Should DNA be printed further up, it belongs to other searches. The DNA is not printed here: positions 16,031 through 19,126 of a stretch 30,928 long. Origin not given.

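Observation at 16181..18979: Highly divergent PEP-carboxylase-like protein with substituted catalytic-loop residues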

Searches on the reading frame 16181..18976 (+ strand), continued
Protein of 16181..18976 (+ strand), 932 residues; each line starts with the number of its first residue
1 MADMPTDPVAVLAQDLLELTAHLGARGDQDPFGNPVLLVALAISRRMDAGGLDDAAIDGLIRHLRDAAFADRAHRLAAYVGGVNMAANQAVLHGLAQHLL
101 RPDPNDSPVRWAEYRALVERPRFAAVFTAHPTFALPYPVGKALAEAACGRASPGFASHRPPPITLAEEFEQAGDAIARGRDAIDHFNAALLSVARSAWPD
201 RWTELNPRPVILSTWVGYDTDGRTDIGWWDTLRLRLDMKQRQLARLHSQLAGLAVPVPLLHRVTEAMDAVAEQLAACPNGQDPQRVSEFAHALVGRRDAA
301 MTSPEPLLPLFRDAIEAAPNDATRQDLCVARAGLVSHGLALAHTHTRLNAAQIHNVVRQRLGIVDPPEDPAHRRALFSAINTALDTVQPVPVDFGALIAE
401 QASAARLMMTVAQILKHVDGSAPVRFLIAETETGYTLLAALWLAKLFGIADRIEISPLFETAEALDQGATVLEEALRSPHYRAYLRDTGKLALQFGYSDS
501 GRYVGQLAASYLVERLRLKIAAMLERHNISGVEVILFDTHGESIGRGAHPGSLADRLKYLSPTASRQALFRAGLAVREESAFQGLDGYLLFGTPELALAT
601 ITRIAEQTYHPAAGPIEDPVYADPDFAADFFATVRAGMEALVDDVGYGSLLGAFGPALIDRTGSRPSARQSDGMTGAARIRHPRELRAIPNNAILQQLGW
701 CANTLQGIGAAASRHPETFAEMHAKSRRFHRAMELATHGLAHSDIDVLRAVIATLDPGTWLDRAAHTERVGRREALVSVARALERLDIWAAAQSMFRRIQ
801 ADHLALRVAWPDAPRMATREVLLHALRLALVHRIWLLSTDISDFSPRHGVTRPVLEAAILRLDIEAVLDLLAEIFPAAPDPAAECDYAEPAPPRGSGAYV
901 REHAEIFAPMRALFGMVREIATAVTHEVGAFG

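Call 55: find_homologous_proteins(query=P0122, max_evalue=1e-20)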
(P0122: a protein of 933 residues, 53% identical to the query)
Query P0122 (933 aa): 1717 proteins with E <= 1e-20 among 8000 candidates; the best 120 are listed.
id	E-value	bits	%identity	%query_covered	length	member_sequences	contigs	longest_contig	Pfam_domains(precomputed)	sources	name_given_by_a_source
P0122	0.0e+0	2065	100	100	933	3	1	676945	PF00311.24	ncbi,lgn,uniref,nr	ncbi:phosphoenolpyruvate carboxylase [Brytella acorum]|uniref:phosphoenolpyruvate carboxylase n=1 Ta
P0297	0.0e+0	1393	68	100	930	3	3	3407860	PF00311.24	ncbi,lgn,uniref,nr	ncbi:phosphoenolpyruvate carboxylase [Neoasaia chiangmaiensis NBRC 101099]|uniref:Phosphoenolpyruvat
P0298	0.0e+0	1384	69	98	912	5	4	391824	PF00311.24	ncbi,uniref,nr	ncbi:phosphoenolpyruvate carboxylase [Acidomonas methanolica]|uniref:Phosphoenolpyruvate carboxylase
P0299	0.0e+0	1346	67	98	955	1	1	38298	PF00311.24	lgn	-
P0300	0.0e+0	1312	65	98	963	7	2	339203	PF00311.24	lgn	-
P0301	0.0e+0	1293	66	96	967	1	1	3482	PF00311.24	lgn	-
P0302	0.0e+0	1263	64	99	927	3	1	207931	PF00311.24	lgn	-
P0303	0.0e+0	1240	62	99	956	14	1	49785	PF00311.24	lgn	-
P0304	0.0e+0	1238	62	100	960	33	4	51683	PF00311.24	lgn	-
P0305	0.0e+0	1229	62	99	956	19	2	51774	PF00311.24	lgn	-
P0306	0.0e+0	1200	61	99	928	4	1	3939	PF00311.24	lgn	-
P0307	0.0e+0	1191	62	96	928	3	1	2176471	PF00311.24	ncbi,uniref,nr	ncbi:phosphoenolpyruvate carboxylase [Candidatus Kirkpatrickella diaphorinae]|uniref:Phosphoenolpyru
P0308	0.0e+0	1174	60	96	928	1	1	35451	PF00311.24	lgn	-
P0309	0.0e+0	1164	58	99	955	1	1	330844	PF00311.24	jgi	-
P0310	0.0e+0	1144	60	97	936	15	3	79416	PF00311.24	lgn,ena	-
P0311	0.0e+0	1140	59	97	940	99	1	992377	PF00311.24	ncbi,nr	ncbi:phosphoenolpyruvate carboxylase [Gluconobacter cerinus]|nr:phosphoenolpyruvate carboxylase [Glu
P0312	0.0e+0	1137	60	97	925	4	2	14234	PF00311.24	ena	-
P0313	0.0e+0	1136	60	97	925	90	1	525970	PF00311.24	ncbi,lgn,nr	ncbi:phosphoenolpyruvate carboxylase [Gluconobacter oxydans]|nr:phosphoenolpyruvate carboxylase [Glu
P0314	0.0e+0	1136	59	97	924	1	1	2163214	PF00311.24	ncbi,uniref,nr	ncbi:phosphoenolpyruvate carboxylase [Swingsia samuiensis]|uniref:Phosphoenolpyruvate carboxylase n=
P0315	0.0e+0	1120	59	97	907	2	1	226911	PF00311.24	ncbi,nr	ncbi:phosphoenolpyruvate carboxylase [Gluconobacter kanchanaburiensis NBRC 103587]|nr:phosphoenolpyr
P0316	0.0e+0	1106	58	97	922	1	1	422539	PF00311.24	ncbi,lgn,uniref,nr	ncbi:phosphoenolpyruvate carboxylase [Gluconobacter morbifer]|uniref:Phosphoenolpyruvate carboxylase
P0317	0.0e+0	1102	57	97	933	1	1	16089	PF00311.24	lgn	-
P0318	0.0e+0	1100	58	94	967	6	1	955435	PF00311.24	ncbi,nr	ncbi:phosphoenolpyruvate carboxylase [Oecophyllibacter saccharovorans]|nr:phosphoenolpyruvate carbox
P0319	0.0e+0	1095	58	96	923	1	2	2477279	PF00311.24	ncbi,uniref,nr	ncbi:phosphoenolpyruvate carboxylase [Neokomagataea thailandica NBRC 106555]|uniref:Phosphoenolpyruv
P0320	0.0e+0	1091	58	95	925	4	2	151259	PF00311.24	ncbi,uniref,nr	ncbi:phosphoenolpyruvate carboxylase [Tanticharoenia sakaeratensis]|uniref:Phosphoenolpyruvate carbo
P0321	0.0e+0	1091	59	93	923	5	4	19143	PF00311.24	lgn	-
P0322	0.0e+0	1079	58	94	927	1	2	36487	PF00311.24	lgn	-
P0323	0.0e+0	1074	58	94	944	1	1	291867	PF00311.24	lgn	-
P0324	0.0e+0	1073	58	94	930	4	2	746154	PF00311.24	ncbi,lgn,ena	-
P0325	0.0e+0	1070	58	94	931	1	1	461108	PF00311.24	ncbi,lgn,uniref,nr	ncbi:phosphoenolpyruvate carboxylase [Saccharibacter sp. 17.LH.SD]|uniref:phosphoenolpyruvate carbox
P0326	0.0e+0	1066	57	94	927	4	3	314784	PF00311.24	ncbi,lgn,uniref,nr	ncbi:phosphoenolpyruvate carboxylase [Saccharibacter floricola]|uniref:phosphoenolpyruvate carboxyla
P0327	0.0e+0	1063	57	94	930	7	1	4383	PF00311.24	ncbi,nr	ncbi:MAG: phosphoenolpyruvate carboxylase [Bifidobacteriales bacterium]|nr:phosphoenolpyruvate carbo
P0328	0.0e+0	1058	57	94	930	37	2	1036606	PF00311.24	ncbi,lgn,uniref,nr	ncbi:phosphoenolpyruvate carboxylase [Parasaccharibacter sp. TMW2.1890]|uniref:phosphoenolpyruvate c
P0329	0.0e+0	1049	57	94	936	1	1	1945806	PF00311.24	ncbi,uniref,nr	ncbi:phosphoenolpyruvate carboxylase [Formicincola oecophyllae]|uniref:Phosphoenolpyruvate carboxyla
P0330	0.0e+0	1048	56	94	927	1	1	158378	PF00311.24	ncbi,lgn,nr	ncbi:phosphoenolpyruvate carboxylase [Neisseriaceae bacterium ESL0693]|nr:phosphoenolpyruvate carbox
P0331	0.0e+0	1033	55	96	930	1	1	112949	PF00311.24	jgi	-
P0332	0.0e+0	1032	57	94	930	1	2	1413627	PF00311.24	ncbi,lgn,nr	ncbi:phosphoenolpyruvate carboxylase [Acetobacteraceae bacterium ESL0709]|nr:phosphoenolpyruvate car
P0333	0.0e+0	1026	54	98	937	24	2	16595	PF00311.24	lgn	-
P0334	0.0e+0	1026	55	95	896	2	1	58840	PF00311.24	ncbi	ncbi:phosphoenolpyruvate carboxylase, partial [Ameyamaea chiangmaiensis]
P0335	0.0e+0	1021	54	97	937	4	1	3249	PF00311.24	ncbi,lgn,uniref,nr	ncbi:phosphoenolpyruvate carboxylase [Nguyenibacter vanlangensis]|uniref:Phosphoenolpyruvate carboxy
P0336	0.0e+0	1019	54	96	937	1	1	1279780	PF00311.24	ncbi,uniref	ncbi:phosphoenolpyruvate carboxylase [Gluconacetobacter sp. Hr-1-5]|uniref:phosphoenolpyruvate carbo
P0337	0.0e+0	1017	55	96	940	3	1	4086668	PF00311.24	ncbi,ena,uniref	ncbi:phosphoenolpyruvate carboxylase [Lichenicola sp.]|uniref:phosphoenolpyruvate carboxylase n=1 Ta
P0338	0.0e+0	1016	55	95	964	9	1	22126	PF00311.24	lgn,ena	-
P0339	0.0e+0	1013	54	96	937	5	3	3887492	PF00311.24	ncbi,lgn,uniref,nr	ncbi:putative phosphoenolpyruvate carboxylase [Gluconacetobacter diazotrophicus PA1 5]|uniref:Phosph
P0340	0.0e+0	1012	55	96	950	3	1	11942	PF00311.24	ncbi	-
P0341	0.0e+0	1011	55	96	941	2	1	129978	PF00311.24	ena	-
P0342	1.3e-298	1011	55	96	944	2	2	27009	PF00311.24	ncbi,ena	-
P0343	1.7e-298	1011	54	96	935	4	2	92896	PF00311.24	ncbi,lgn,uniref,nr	ncbi:phosphoenolpyruvate carboxylase [Gluconacetobacter azotocaptans]|uniref:Phosphoenolpyruvate car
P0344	1.8e-298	1011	54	96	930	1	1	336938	PF00311.24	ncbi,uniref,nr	ncbi:phosphoenolpyruvate carboxylase [Rhizosaccharibacter radicis]|uniref:Phosphoenolpyruvate carbox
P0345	2.7e-298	1010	55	94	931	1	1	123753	PF00311.24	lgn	-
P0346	5.4e-297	1006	54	96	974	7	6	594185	PF00311.24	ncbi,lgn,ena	-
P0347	1.4e-295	1001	54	96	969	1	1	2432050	PF00311.24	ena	-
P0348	1.6e-295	1001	55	96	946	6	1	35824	PF00311.24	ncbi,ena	-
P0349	1.6e-295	1001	54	96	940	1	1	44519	PF00311.24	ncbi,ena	-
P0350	2.2e-295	1000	54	94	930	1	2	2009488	PF00311.24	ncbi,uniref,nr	ncbi:phosphoenolpyruvate carboxylase [Aristophania vespae]|uniref:Phosphoenolpyruvate carboxylase n=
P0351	5.6e-294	996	54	96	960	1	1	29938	PF00311.24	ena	-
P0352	6.4e-294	996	54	96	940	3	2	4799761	PF00311.24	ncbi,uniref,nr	ncbi:phosphoenolpyruvate carboxylase [Lichenicola cladoniae]|uniref:Phosphoenolpyruvate carboxylase 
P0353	1.2e-293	995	54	96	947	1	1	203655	PF00311.24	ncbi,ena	-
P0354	1.7e-293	994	54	96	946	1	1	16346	PF00311.24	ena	-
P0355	5.2e-293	992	54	96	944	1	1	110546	PF00311.24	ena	-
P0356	6.4e-293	992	54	96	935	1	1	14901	PF00311.24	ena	-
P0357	7.4e-293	992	55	96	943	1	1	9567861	PF00311.24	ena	-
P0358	8.4e-293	992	53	99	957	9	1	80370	PF00311.24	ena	-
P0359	3.0e-292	990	54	96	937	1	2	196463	PF00311.24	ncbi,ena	-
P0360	6.9e-291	985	54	96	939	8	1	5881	PF00311.24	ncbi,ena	-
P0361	5.6e-290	982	54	95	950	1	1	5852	PF00311.24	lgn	-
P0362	6.3e-290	982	54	96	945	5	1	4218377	PF00311.24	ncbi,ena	-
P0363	1.2e-289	981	53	96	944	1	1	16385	PF00311.24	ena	-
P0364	1.4e-289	981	54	96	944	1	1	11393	PF00311.24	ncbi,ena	-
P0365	1.8e-289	981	53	96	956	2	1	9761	PF00311.24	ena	-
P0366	2.2e-289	981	54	96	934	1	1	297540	PF00311.24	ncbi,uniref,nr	ncbi:phosphoenolpyruvate carboxylase [Acetobacteraceae bacterium KSS8]|uniref:Phosphoenolpyruvate ca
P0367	3.7e-289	980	54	96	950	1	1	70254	PF00311.24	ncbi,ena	-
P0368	3.9e-289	980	54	99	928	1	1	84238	PF00311.24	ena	-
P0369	4.7e-289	979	53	96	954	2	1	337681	PF00311.24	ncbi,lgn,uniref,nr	ncbi:phosphoenolpyruvate carboxylase [Acetobacter estunensis]|uniref:phosphoenolpyruvate carboxylase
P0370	8.0e-289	979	53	99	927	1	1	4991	PF00311.24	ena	-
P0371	4.4e-288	976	54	96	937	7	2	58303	PF00311.24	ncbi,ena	-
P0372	2.3e-287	974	53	99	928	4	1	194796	PF00311.24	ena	-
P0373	2.5e-287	974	53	99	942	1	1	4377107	PF00311.24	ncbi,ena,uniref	ncbi:phosphoenolpyruvate carboxylase [Lichenicoccus sp.]|uniref:phosphoenolpyruvate carboxylase n=1 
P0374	8.6e-287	972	53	96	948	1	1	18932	PF00311.24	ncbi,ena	-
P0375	3.8e-286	970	52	98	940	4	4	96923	PF00311.24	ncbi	ncbi:phosphoenolpyruvate carboxylase [Acetobacter oeni]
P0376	6.1e-286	969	55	94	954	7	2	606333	PF00311.24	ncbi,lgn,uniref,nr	ncbi:phosphoenolpyruvate carboxylase [Acetobacter nitrogenifigens DSM 23921 = NBRC 105050]|uniref:Ph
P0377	2.2e-285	967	52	96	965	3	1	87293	PF00311.24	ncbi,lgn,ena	-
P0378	2.3e-285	967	52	96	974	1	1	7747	PF00311.24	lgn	-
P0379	2.6e-285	967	53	96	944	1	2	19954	PF00311.24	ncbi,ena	-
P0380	2.8e-285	967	54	96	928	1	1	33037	PF00311.24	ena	-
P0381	4.5e-285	966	54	96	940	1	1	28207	PF00311.24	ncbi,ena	-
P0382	5.2e-285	966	53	96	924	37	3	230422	PF00311.24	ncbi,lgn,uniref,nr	ncbi:phosphoenolpyruvate carboxylase [Acetobacter tropicalis]|uniref:Phosphoenolpyruvate carboxylase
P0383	9.0e-285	965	52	99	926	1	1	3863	PF00311.24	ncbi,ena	-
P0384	1.4e-284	965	54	96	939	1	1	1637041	PF00311.24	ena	-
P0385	1.6e-284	964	51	99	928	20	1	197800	PF00311.24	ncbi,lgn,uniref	ncbi:phosphoenolpyruvate carboxylase [Acetobacter indonesiensis]|uniref:phosphoenolpyruvate carboxyl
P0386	8.0e-284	962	52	97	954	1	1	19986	PF00311.24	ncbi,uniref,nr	ncbi:phosphoenolpyruvate carboxylase [Acetobacter sp. AN02]|uniref:phosphoenolpyruvate carboxylase n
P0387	9.1e-284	962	54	96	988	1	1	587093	PF00311.24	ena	-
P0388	1.1e-283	962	54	96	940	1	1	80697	PF00311.24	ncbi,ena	-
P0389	3.7e-283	960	53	96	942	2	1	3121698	PF00311.24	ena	-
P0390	2.5e-282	957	54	96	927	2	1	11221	PF00311.24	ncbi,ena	-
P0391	3.7e-282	957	52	96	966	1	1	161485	PF00311.24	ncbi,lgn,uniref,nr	ncbi:phosphoenolpyruvate carboxylase [Acetobacter conturbans]|uniref:Phosphoenolpyruvate carboxylase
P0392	4.1e-282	956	52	96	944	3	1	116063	PF00311.24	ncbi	ncbi:phosphoenolpyruvate carboxylase [Acetobacter fallax]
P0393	4.7e-282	956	53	96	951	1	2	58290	PF00311.24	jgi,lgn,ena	-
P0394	8.0e-282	955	52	99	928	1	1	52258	PF00311.24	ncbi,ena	-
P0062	9.4e-282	955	53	96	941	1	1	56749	PF00311.24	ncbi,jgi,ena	jgi:phosphoenolpyruvate carboxylase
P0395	1.2e-281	955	53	98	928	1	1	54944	PF00311.24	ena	-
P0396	1.5e-281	955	53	96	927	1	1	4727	PF00311.24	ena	-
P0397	5.7e-281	953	51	96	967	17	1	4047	PF00311.24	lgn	-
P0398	5.8e-280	949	52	96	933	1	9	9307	PF00311.24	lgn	-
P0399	8.0e-280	949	54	96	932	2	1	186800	PF00311.24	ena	-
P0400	9.0e-280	949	54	96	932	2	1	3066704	PF00311.24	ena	-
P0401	1.2e-279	948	52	97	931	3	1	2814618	PF00311.24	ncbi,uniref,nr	ncbi:phosphoenolpyruvate carboxylase [Acetobacter vaccinii]|uniref:Phosphoenolpyruvate carboxylase n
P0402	1.9e-279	948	53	96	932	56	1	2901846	PF00311.24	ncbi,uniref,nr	ncbi:phosphoenolpyruvate carboxylase [Acetobacter ascendens]|uniref:Phosphoenolpyruvate carboxylase 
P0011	3.9e-279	947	52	96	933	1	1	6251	PF00311.24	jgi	jgi:phosphoenolpyruvate carboxylase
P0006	8.9e-279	945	51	100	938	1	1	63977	PF00311.24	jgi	jgi:phosphoenolpyruvate carboxylase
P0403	1.0e-278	945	53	96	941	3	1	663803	PF00311.24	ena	-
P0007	2.9e-278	944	51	100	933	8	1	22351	PF00311.24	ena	-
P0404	5.9e-278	943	52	96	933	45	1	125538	PF00311.24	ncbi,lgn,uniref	ncbi:phosphoenolpyruvate carboxylase [Acetobacter orientalis]|uniref:phosphoenolpyruvate carboxylase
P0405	6.8e-278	942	53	96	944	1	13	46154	PF00311.24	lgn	-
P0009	7.4e-278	942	51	100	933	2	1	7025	PF00311.24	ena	-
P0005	9.9e-278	942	53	97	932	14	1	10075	PF00311.24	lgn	-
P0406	1.0e-277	942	53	96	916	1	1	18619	PF00311.24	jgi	jgi:phosphoenolpyruvate carboxylase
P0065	1.0e-277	942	52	99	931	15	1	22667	PF00311.24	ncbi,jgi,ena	jgi:phosphoenolpyruvate carboxylase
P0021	1.9e-277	941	52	96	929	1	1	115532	PF00311.24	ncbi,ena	-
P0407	2.0e-277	941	52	99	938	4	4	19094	PF00311.24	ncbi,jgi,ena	jgi:phosphoenolpyruvate carboxylase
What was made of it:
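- The family is the annotated PEPC homologue in acetic acid bacteria (call 55).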

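Call 69: search_dna_similar(query=L090:7831-10494:+, collection=plasmids, mode=protein, max_rows=60)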
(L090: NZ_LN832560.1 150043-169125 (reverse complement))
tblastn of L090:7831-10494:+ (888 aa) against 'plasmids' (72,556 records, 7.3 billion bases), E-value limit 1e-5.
Records with a match: 131; places in all: 135; records where one place covers at least 80% of the query: 89.
Best place of each record, by identity: >=99% 2; 60-80% 1; <60% 128.
By first word of the organism name: Sphingobium 14; Pseudoalteromonas 14; Azospirillum 11; Aminobacter 9; Haloterrigena 6; Paracoccus 5; Cupriavidus 5; Acinetobacter 5; Escherichia 5; Rhizobium 4; and 33 more.
By predicted mobility (MOB-suite, as given by PLSDB): non-mobilizable 115; mobilizable 9; conjugative 7.
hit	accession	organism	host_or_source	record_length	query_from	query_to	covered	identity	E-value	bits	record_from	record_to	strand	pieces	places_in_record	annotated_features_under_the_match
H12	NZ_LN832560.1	Paracoccus aminovorans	-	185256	1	888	100%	100.0%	0e+0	1692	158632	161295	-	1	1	phosphoenolpyruvate carboxylase | D-glycerate dehydrogenase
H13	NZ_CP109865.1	Paracoccus aminovorans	bacteria,human fecal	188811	1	888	100%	99.8%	0e+0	1690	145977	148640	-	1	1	phosphoenolpyruvate carboxylase | D-glycerate dehydrogenase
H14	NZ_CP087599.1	Paracoccus sp. MA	cell culture,soil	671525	3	888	100%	71.2%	0e+0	1128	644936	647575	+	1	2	phosphoenolpyruvate carboxylase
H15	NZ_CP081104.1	Ruegeria conchae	-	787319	1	888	100%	57.8%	0e+0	905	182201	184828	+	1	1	phosphoenolpyruvate carboxylase | D-glycerate dehydrogenase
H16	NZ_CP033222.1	Parasedimentitalea marina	Cell culture,deep seawater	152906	17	888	97%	55.5%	0e+0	859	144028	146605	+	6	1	phosphoenolpyruvate carboxylase (x3)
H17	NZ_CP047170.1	Ponticoccus alexandrii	surface sea water,shallow sea, symbosis ...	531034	17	888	98%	51.7%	0e+0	764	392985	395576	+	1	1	phosphoenolpyruvate carboxylase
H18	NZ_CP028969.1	Aminobacter sp. MSH1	Soil,Dichlobenil-treated soil sampled ...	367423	8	888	99%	47.7%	0e+0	716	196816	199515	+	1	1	phosphoenolpyruvate carboxylase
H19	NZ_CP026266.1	Aminobacter sp. MSH1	bacterial isolate,soil from courtyard ...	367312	8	888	99%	47.7%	0e+0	716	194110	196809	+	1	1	phosphoenolpyruvate carboxylase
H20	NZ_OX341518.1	Aminobacter niigataensis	-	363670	8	888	99%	47.6%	0e+0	718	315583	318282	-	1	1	phosphoenolpyruvate carboxylase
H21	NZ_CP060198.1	Aminobacter sp. MDW-2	cell culture,soil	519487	18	888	98%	48.1%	0e+0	721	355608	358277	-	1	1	phosphoenolpyruvate carboxylase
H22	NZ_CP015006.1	Aminobacter aminovorans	cell culture,soil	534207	18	888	98%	48.1%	0e+0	719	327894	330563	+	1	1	phosphoenolpyruvate carboxylase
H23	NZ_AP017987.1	Aminobacter sp. SS-2016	Lotus japoicus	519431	18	888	98%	48.1%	0e+0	719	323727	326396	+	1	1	phosphoenolpyruvate carboxylase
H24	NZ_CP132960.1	Aminobacter niigataensis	cell culture,sediment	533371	18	888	98%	47.9%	0e+0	717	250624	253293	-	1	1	phosphoenolpyruvate carboxylase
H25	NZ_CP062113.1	Aminobacter sp. SR38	bacterial pure culture,soil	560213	18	888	98%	47.9%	0e+0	717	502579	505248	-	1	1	phosphoenolpyruvate carboxylase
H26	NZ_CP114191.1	Aminobacter sp. NyZ550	-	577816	18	888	98%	47.9%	0e+0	717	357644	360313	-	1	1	phosphoenolpyruvate carboxylase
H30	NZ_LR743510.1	Methylobacterium bullatum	-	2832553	62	888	93%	43.8%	0e+0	596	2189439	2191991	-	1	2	none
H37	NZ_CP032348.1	Azospirillum brasilense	soil sample,Agricultural field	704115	79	848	87%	34.7%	2e-105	366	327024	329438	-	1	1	ppc: phosphoenolpyruvate carboxylase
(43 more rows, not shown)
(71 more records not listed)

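Call 70: get_annotated_region(hit=H37, flank=1500)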
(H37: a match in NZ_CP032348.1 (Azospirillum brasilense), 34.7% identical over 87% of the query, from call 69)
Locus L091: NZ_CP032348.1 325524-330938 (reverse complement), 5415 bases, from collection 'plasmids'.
description: Azospirillum brasilense strain MTCC4039 plasmid p4, complete sequence
organism: Azospirillum brasilense (NCBI taxid 192)
taxonomy: Bacteria; Pseudomonadota; Alphaproteobacteria; Rhodospirillales; Azospirillaceae; Azospirillum; Azospirillum brasilense
host: -; source: soil sample,Agricultural field; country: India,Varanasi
typing (MOB-suite, as given by PLSDB): non-mobilizable
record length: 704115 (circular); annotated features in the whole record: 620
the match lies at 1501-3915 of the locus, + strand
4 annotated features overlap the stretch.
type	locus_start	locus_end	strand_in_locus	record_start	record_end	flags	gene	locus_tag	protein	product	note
CDS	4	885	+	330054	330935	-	-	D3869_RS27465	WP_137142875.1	SMP-30/gluconolactonase/LRE family protein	-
CDS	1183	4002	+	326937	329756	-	ppc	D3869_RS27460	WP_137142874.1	phosphoenolpyruvate carboxylase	GO:0015977 - carbon fixation [Evidence IEA]; GO:0006099 - tricarboxylic acid cycle [Evidence IEA]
CDS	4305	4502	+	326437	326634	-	-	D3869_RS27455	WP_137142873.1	hypothetical protein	-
CDS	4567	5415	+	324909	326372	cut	-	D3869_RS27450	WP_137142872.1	PLP-dependent aminotransferase family protein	-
